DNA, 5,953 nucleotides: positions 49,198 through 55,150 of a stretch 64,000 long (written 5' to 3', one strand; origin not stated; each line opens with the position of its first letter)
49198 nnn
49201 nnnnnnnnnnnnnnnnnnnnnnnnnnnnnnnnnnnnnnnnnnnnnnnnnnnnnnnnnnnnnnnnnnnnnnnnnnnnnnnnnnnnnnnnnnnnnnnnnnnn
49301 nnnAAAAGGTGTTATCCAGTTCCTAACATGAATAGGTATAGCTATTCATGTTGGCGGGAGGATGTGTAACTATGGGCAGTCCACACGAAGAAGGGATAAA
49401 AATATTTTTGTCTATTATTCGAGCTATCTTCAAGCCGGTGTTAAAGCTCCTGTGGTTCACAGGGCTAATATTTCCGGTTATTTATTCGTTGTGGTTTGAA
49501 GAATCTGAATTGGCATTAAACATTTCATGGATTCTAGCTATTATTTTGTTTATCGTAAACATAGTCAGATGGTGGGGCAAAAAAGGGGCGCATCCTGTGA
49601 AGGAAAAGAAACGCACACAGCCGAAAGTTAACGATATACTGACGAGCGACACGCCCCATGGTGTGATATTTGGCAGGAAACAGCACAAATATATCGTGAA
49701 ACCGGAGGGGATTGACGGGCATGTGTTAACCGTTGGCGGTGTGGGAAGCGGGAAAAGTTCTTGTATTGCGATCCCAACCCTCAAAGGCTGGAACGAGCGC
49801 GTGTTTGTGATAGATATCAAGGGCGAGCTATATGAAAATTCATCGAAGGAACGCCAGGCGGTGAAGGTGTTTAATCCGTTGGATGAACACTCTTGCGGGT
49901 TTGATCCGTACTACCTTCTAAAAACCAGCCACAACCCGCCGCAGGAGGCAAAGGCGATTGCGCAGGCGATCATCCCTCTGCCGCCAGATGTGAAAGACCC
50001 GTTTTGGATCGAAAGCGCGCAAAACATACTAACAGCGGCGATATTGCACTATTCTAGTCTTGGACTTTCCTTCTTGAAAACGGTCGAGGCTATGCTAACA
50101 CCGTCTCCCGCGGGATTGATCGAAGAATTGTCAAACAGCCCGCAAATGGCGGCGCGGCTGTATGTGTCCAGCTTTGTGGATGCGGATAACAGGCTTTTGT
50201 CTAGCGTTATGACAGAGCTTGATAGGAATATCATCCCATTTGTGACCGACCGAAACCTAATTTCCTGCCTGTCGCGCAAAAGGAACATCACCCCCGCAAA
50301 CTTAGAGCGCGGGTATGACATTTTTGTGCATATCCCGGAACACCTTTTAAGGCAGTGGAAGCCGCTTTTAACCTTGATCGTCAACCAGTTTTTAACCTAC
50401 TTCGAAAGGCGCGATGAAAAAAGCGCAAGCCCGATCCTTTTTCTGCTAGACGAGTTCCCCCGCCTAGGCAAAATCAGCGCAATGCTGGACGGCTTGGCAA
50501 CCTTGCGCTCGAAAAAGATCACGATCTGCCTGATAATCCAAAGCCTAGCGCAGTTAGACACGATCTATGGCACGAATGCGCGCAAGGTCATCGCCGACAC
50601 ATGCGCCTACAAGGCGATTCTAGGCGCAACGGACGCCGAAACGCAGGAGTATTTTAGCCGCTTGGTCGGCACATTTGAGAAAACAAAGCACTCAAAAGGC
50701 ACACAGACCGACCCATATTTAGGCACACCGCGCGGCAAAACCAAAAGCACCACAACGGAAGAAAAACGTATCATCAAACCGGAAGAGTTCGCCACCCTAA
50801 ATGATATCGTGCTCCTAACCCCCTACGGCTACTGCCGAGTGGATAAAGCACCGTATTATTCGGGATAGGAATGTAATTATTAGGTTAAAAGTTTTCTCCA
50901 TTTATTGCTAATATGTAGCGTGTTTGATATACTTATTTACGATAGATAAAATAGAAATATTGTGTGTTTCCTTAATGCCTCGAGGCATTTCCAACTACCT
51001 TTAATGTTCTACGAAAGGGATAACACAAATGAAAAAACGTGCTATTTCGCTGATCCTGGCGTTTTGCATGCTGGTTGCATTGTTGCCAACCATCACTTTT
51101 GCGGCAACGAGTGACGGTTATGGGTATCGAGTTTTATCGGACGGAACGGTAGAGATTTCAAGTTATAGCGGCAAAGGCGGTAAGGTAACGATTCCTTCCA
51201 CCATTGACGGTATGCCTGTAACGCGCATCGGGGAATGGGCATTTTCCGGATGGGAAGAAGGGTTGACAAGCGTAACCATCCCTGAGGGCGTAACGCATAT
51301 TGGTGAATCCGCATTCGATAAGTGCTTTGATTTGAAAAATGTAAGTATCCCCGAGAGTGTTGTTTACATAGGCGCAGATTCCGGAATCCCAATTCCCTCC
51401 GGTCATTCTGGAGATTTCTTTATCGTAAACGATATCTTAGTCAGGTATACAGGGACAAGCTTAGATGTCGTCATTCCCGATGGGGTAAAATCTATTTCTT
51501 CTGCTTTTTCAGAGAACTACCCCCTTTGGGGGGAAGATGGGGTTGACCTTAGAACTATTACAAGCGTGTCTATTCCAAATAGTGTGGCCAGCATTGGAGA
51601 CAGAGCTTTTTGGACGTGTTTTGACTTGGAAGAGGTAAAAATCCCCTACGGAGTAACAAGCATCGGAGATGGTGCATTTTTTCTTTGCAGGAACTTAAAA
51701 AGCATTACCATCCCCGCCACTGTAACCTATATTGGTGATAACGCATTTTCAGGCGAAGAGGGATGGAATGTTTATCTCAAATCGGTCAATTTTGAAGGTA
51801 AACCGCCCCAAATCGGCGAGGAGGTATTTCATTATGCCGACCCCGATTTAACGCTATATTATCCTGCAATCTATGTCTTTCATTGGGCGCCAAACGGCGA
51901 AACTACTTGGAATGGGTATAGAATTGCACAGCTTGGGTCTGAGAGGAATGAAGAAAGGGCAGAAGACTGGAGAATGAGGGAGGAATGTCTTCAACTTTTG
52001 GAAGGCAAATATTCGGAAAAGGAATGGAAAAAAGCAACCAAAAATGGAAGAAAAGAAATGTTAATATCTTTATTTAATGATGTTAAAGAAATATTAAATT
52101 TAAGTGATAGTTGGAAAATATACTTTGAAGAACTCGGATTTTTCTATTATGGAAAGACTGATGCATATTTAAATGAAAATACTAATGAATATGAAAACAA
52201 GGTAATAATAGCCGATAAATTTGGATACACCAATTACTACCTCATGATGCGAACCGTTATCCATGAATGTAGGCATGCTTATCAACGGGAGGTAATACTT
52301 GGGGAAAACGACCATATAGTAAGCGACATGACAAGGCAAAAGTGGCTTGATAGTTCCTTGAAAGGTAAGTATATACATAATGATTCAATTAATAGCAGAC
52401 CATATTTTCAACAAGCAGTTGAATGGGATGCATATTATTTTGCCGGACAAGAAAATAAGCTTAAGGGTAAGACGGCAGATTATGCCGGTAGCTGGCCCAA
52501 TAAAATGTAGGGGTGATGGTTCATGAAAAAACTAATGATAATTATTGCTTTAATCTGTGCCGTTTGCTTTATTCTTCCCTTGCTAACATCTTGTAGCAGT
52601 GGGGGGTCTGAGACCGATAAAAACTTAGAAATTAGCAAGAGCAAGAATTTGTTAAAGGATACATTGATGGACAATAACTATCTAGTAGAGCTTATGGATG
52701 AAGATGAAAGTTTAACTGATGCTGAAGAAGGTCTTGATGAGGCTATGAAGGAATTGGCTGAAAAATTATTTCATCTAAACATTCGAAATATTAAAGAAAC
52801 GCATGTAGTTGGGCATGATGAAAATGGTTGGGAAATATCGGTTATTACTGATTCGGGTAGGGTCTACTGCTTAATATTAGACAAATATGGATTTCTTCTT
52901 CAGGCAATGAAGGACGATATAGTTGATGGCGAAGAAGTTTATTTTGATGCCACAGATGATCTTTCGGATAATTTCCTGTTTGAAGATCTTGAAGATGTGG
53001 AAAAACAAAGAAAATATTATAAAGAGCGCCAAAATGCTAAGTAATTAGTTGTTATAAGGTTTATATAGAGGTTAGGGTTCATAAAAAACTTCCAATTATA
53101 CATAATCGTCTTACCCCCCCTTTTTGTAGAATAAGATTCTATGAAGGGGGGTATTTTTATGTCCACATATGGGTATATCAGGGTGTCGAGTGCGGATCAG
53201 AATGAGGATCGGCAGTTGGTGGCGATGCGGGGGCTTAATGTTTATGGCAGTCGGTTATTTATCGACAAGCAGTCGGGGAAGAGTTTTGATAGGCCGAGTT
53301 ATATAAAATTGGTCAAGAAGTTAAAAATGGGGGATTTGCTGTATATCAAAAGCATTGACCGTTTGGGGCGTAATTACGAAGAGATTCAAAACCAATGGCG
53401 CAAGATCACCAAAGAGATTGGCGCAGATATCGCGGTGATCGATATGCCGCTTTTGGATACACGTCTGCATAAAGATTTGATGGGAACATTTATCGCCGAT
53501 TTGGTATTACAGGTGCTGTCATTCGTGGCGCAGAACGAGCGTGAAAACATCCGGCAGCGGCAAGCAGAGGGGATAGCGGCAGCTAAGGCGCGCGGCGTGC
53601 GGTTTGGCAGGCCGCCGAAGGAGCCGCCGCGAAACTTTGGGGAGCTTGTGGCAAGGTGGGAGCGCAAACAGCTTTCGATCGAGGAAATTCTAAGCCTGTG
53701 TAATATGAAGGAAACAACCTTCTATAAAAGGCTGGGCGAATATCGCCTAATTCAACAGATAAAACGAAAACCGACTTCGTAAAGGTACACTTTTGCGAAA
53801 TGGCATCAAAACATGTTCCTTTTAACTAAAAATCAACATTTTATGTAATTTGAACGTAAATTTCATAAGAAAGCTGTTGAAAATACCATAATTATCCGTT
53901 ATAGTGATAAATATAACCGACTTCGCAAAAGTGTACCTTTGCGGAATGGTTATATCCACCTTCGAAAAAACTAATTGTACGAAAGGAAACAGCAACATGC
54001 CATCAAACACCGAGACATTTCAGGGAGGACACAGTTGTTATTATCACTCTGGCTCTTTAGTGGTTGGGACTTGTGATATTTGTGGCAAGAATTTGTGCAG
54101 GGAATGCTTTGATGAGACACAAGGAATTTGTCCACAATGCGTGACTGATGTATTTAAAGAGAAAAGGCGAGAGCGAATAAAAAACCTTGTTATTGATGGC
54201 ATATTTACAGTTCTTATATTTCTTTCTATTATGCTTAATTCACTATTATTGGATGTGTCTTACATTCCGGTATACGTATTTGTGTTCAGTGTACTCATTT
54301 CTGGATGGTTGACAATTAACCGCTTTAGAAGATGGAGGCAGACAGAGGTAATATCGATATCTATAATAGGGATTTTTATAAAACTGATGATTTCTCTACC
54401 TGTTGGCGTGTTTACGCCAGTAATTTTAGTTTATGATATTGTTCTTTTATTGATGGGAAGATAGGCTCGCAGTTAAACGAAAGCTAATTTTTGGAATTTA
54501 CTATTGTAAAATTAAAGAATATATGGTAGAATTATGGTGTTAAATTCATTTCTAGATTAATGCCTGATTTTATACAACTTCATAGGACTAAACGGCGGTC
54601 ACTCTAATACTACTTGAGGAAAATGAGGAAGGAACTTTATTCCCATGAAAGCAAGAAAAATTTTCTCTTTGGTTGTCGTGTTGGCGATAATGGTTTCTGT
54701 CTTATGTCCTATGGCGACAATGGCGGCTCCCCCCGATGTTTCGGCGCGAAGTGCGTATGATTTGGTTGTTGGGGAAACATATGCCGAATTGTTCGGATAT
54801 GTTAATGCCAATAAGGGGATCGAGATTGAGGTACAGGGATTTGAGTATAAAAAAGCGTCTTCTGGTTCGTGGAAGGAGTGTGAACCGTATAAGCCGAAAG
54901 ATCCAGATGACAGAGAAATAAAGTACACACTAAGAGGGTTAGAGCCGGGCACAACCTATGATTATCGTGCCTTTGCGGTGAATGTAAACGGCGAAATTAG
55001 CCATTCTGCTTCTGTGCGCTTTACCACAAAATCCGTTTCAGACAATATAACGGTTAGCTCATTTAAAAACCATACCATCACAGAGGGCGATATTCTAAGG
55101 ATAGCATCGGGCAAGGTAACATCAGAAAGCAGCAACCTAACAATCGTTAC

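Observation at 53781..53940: Candidate serine-recombinase-driven invertible promoter upstream of surface-protein genes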

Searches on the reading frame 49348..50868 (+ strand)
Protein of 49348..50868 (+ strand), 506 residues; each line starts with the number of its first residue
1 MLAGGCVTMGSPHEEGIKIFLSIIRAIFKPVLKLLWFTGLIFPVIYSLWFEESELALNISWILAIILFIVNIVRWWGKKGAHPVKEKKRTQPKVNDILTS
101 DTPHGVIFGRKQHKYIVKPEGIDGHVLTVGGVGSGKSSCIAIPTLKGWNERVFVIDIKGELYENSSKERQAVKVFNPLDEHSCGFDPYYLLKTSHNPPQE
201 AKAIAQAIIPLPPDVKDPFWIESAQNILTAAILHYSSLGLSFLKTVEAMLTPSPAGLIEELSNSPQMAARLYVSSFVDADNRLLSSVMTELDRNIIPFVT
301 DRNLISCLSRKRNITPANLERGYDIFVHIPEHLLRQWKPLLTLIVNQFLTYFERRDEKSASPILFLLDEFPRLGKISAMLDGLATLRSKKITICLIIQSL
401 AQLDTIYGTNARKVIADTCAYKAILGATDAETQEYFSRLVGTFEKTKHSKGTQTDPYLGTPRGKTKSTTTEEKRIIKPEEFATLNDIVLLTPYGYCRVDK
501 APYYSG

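Call 4: search_protein_families(library=pfam, proteins=[window:49348-50868:+], max_evalue=0.01)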
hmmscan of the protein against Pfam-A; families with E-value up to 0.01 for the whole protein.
window:49348-50868:+ (506 aa): 3 families
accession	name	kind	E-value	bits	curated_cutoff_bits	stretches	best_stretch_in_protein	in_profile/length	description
PF02534.20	T4SS-DNA_transf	-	1.2e-44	153.4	20.1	1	105-505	31-447/468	Type IV secretory system Conjugative DNA transfer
PF10412.15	TrwB_AAD_bind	-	1e-37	130.4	20.5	1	123-486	15-368/387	Type IV secretion-system coupling protein DNA-binding domain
PF12696.13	TraG-D_C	-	3.4e-27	95.3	22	1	362-485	1-125/126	TraM recognition site of TraD and TraG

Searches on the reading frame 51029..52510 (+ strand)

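Call 4: search_protein_families(library=pfam, proteins=[window:51029-52510:+], max_evalue=0.01)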
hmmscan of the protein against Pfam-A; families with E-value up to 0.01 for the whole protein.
window:51029-52510:+ (493 aa): 1 family
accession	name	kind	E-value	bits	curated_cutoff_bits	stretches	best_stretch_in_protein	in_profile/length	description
PF13306.12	LRR_5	-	9.8e-33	113.2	27.7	2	177-269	13-100/127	BspA type Leucine rich repeat region (6 copies)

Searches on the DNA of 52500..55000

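Call 62: search_rna_families(source=window, start=52500, end=55000, threshold=evalue, max_evalue=1)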
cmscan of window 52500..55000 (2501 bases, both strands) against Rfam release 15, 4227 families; matches with E-value up to 1: 0.
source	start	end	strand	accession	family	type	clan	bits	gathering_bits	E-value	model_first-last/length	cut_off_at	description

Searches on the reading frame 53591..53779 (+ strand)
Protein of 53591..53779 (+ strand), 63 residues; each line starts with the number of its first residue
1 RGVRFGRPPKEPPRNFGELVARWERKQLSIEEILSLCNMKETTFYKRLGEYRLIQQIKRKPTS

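Call 63: search_protein_families(library=pfam, proteins=[window:53591-53779:+], max_evalue=10)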
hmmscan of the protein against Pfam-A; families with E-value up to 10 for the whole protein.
window:53591-53779:+ (63 aa): 1 family
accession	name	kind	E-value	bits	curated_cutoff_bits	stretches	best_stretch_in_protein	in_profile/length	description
PF03683.19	UPF0175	-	0.094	12.9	27.9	1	20-52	26-58/75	Uncharacterised protein family (UPF0175)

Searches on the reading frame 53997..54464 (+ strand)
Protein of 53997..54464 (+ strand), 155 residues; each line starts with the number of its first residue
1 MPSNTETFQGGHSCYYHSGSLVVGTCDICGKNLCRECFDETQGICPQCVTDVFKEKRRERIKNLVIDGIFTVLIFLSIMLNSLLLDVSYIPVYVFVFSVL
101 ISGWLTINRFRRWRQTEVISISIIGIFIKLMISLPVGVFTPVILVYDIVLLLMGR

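Call 4: search_protein_families(library=pfam, proteins=[window:53997-54464:+], max_evalue=0.01)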
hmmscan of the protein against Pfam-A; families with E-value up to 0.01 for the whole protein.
window:53997-54464:+ (155 aa): 0 families
